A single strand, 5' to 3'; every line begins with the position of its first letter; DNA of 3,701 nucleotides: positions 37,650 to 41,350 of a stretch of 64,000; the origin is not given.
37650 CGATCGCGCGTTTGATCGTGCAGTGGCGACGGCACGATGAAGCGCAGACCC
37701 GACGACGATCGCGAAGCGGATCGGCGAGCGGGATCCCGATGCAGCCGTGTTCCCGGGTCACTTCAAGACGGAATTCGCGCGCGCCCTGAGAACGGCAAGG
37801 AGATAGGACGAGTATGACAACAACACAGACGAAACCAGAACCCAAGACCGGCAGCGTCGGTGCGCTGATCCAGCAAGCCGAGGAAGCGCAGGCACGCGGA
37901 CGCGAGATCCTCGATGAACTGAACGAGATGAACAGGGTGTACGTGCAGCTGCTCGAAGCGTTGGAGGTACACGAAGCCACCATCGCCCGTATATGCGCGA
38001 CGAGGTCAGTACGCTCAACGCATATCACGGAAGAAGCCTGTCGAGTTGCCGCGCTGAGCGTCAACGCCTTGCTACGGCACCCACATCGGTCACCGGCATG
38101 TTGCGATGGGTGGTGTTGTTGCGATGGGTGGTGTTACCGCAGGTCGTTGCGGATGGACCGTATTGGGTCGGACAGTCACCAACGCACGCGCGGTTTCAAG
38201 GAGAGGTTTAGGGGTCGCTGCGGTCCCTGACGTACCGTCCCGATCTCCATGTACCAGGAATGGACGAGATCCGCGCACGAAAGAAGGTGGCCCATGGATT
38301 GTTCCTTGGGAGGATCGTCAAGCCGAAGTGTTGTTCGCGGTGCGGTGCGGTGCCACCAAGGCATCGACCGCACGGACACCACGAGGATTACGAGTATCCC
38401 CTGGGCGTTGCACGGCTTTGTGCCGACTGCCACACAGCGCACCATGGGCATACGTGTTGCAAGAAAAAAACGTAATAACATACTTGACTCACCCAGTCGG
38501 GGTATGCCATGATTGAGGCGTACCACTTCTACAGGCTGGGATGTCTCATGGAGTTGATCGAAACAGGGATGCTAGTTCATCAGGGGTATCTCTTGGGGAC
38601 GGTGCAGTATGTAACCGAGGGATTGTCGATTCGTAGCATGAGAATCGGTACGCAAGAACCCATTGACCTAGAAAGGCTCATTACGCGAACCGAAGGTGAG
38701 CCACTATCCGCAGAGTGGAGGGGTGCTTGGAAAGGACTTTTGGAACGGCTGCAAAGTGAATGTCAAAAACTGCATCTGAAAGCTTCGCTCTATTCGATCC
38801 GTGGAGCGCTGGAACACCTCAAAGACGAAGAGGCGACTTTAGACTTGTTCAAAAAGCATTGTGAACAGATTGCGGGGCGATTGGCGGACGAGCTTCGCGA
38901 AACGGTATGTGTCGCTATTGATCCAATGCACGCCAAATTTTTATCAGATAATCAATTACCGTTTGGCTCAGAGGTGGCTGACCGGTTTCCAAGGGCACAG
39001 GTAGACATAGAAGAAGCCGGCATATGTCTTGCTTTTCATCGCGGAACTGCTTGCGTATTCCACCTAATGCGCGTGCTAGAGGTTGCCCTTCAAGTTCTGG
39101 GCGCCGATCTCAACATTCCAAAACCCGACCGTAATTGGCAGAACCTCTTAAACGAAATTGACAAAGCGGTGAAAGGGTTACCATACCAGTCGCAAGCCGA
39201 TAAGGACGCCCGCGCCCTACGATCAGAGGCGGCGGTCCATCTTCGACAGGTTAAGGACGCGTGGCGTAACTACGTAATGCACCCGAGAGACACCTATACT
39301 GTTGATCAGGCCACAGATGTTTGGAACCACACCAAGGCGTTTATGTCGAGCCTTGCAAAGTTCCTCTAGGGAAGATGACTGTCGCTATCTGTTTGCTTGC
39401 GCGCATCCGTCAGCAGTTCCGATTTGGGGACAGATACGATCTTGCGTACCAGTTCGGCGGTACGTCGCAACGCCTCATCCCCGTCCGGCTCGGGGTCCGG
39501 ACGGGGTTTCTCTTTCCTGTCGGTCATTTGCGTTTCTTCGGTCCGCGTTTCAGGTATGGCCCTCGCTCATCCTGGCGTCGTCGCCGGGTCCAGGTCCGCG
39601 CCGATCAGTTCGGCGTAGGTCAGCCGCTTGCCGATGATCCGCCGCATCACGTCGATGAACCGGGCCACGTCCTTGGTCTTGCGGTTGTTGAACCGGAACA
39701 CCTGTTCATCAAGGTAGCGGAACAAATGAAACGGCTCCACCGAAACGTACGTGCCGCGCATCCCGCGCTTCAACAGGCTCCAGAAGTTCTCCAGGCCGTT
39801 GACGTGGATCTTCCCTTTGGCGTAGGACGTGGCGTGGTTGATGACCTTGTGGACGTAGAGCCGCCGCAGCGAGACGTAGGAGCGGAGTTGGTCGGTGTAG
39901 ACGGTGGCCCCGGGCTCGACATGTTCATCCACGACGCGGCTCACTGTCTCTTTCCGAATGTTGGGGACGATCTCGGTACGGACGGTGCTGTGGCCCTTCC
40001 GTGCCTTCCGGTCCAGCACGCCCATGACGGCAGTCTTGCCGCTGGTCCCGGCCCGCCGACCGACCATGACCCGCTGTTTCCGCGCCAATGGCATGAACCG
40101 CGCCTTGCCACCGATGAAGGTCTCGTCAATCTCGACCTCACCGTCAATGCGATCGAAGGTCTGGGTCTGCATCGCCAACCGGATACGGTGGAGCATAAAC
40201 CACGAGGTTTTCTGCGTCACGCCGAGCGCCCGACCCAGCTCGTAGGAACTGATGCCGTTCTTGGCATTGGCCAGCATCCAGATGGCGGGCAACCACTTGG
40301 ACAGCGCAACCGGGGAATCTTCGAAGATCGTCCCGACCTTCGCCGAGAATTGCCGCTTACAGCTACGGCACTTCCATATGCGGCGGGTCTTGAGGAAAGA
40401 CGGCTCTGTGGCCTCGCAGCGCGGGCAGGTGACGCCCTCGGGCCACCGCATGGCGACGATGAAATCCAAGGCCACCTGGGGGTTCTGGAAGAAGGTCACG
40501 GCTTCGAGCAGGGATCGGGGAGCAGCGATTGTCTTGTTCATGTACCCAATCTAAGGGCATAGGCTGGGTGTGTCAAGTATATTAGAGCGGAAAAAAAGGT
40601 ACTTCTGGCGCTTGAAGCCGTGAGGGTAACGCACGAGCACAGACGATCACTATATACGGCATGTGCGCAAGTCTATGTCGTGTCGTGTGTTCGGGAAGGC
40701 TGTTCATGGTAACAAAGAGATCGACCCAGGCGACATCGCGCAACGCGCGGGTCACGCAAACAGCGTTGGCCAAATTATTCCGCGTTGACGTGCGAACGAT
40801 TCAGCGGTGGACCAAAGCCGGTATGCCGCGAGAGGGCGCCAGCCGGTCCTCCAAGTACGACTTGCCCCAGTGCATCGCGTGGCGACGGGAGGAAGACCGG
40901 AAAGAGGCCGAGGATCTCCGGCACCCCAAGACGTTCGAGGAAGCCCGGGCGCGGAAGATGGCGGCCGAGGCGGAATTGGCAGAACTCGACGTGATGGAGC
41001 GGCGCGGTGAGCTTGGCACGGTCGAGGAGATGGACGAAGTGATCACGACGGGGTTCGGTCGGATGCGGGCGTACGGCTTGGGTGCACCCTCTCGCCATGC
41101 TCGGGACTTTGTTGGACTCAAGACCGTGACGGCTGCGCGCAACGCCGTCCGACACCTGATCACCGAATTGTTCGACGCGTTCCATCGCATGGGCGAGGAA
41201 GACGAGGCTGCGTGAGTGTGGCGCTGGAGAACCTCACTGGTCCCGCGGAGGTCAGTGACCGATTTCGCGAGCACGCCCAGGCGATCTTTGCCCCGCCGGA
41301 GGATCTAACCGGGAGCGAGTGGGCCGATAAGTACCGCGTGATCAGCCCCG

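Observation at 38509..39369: Orphan HEPN-like 286-aa protein: candidate single-gene abortive-infection RNase or new toxin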

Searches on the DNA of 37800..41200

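Call 98: search_rna_families(source=window, start=37800, end=41200, threshold=evalue, max_evalue=1)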
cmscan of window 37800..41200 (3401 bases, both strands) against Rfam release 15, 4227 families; matches with E-value up to 1: 1.
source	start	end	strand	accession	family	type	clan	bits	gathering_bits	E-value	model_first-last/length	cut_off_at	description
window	39831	39909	+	RF00292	snoTBR5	Gene; snRNA; snoRNA; CD-box;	-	18.9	44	0.42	1-94/94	no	Small nucleolar RNA TBR5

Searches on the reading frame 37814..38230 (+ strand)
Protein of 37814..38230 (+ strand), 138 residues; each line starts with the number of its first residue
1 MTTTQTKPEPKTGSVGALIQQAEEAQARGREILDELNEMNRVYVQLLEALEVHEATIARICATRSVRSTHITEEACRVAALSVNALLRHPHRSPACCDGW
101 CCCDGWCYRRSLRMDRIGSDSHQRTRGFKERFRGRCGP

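Call 3: search_protein_families(library=pfam, proteins=[window:37814-38230:+], max_evalue=1)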
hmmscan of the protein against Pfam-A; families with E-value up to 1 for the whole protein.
window:37814-38230:+ (138 aa): 1 family
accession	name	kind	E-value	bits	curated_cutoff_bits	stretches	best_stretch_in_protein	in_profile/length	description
PF13560.12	HTH_31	-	0.072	13.8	27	1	45-83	19-58/64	Helix-turn-helix domain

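Call 81: search_protein_families(library=phrogs, proteins=[window:37814-38230:+], max_evalue=0.001)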
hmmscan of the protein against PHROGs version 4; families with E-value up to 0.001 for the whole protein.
window:37814-38230:+ (138 aa): 0 families

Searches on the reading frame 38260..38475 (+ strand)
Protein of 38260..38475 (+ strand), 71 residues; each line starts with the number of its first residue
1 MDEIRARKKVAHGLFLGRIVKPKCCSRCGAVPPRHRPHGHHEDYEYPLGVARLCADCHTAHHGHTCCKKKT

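Call 3: search_protein_families(library=pfam, proteins=[window:38260-38475:+], max_evalue=1)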
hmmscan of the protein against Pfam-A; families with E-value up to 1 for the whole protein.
window:38260-38475:+ (71 aa): 0 families

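Call 4: search_protein_families(library=padloc, proteins=[window:38260-38475:+], max_evalue=1)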
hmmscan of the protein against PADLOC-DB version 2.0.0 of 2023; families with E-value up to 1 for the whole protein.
window:38260-38475:+ (71 aa): 0 families

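Call 5: search_protein_families(library=ncbifam, proteins=[window:38260-38475:+], max_evalue=1)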
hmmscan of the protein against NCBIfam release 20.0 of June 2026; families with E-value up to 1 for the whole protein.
window:38260-38475:+ (71 aa): 0 families

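Call 81: search_protein_families(library=phrogs, proteins=[window:38260-38475:+], max_evalue=0.001)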
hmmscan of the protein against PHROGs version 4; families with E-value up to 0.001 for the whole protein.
window:38260-38475:+ (71 aa): 2 families
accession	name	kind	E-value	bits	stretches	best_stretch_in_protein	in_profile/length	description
phrog_2340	-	DNA, RNA and nucleotide metabolism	2.1e-10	42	1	5-66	106-164/171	endonuclease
phrog_11793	-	unknown function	7.3e-08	33.1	1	5-62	3-57/65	-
